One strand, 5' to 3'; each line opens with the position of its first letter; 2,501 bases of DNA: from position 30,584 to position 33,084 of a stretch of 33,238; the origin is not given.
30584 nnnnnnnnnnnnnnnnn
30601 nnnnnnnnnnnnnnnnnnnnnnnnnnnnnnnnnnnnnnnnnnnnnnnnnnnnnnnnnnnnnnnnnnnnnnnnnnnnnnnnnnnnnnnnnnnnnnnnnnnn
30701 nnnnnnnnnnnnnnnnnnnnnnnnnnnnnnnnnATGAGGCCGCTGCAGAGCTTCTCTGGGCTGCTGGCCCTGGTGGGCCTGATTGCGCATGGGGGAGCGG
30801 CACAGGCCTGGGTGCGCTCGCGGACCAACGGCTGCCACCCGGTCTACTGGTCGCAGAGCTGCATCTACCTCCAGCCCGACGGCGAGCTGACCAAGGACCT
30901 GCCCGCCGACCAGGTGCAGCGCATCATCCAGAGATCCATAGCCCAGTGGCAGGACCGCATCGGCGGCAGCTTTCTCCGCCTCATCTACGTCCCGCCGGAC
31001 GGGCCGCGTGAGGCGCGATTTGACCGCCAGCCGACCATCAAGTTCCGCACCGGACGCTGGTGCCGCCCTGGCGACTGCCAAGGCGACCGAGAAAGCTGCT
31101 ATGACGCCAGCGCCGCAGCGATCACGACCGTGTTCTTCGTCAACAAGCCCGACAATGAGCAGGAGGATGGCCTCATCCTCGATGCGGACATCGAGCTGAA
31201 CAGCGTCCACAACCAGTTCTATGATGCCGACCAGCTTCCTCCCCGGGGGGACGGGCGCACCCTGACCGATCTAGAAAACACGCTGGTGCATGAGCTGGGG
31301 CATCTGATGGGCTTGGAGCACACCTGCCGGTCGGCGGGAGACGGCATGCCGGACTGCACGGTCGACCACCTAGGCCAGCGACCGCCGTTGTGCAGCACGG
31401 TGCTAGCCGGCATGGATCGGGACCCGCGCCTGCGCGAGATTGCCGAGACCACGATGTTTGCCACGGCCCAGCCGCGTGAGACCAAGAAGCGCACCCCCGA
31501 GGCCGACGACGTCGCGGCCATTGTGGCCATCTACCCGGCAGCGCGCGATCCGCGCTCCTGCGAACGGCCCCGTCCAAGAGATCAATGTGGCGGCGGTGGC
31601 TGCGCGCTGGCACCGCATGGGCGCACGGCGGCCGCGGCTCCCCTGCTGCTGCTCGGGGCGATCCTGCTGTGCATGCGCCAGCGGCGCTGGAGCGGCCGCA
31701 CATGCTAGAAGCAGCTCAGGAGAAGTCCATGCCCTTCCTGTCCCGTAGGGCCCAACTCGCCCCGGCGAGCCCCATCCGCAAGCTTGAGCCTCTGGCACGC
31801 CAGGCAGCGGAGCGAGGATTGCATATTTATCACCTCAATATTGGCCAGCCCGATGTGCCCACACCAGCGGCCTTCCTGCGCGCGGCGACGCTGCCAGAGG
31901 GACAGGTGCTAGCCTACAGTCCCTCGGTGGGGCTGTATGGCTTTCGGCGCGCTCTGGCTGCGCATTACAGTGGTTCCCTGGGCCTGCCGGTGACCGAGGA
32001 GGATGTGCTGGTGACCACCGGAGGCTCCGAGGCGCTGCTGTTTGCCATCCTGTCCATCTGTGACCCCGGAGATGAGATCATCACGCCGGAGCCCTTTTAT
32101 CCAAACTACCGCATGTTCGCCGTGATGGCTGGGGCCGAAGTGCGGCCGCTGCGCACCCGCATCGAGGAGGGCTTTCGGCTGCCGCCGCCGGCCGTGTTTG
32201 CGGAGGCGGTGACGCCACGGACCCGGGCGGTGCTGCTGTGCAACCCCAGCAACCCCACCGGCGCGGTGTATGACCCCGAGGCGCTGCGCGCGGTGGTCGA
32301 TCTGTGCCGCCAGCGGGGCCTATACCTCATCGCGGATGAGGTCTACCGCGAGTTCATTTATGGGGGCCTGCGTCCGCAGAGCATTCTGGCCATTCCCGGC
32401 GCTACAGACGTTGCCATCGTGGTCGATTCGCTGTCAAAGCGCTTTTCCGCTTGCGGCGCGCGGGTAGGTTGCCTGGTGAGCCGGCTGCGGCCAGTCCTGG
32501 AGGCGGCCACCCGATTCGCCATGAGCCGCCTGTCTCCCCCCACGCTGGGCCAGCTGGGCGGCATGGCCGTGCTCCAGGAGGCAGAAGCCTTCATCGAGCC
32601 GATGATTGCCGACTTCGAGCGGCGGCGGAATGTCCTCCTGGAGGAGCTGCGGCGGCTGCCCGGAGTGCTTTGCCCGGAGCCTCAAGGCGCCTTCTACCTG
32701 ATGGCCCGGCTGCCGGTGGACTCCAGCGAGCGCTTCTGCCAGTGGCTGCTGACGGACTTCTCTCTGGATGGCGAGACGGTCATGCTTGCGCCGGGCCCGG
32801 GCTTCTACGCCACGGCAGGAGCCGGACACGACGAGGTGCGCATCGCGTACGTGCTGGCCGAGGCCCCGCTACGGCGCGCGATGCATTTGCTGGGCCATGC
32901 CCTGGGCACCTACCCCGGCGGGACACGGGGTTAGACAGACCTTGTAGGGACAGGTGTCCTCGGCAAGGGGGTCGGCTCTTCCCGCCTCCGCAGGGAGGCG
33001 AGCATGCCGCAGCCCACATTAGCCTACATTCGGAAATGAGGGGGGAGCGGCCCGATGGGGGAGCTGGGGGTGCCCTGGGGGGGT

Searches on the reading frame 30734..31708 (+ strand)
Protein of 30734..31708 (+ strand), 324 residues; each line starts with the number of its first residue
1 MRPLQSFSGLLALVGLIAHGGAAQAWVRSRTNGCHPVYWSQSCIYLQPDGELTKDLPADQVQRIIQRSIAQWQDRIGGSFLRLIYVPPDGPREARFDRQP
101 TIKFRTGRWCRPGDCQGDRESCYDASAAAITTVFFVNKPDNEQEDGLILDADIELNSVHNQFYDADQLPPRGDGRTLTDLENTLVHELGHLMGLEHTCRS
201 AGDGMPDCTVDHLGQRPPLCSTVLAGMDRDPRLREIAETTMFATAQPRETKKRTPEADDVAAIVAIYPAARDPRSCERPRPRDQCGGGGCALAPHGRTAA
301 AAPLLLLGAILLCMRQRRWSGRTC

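Call 44: search_protein_families(library=pfam, proteins=[window:30734-31708:+])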
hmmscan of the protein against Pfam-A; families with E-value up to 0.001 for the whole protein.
window:30734-31708:+ (324 aa): 2 families
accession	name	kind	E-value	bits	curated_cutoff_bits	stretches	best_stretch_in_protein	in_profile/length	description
PF00413.30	Peptidase_M10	-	5.2e-07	30.1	24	1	53-198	15-126/159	Matrixin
PF13688.12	Reprolysin_5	-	0.00052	20.7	27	1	182-208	143-169/196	Metallo-peptidase family M12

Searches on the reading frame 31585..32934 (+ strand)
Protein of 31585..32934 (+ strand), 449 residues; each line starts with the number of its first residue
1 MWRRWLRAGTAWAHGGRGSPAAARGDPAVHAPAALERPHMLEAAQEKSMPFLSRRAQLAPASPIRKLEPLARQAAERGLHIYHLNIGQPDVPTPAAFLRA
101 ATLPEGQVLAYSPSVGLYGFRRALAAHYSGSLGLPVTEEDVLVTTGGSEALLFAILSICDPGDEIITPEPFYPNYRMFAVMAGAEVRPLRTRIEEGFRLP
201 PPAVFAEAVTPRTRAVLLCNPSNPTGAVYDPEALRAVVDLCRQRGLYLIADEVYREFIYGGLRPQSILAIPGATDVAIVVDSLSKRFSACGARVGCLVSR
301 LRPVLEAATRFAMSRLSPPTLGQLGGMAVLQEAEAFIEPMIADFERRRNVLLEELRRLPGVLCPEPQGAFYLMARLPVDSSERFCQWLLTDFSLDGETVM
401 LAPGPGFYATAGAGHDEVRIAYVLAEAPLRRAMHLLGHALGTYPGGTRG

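Call 44: search_protein_families(library=pfam, proteins=[window:31585-32934:+])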
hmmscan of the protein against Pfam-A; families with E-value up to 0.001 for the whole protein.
window:31585-32934:+ (449 aa): 5 families
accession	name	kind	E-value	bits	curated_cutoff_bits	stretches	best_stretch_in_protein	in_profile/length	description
PF00155.27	Aminotran_1_2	-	2.1e-53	182.2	19.7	1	83-392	5-326/361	Aminotransferase class I and II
PF01053.26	Cys_Met_Meta_PP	-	4.6e-06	25.9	27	1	140-254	69-176/381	Cys/Met metabolism PLP-dependent enzyme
PF01041.23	DegT_DnrJ_EryC1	-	8.5e-05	22.4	19.8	1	139-251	40-145/360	DegT/DnrJ/EryC1/StrS aminotransferase family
PF00266.25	Aminotran_5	-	0.00045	19.7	21.5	1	138-252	61-176/371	Aminotransferase class-V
PF01212.27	Beta_elim_lyase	-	0.00077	19.3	27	0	139-251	48-168/288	Beta-eliminating lyase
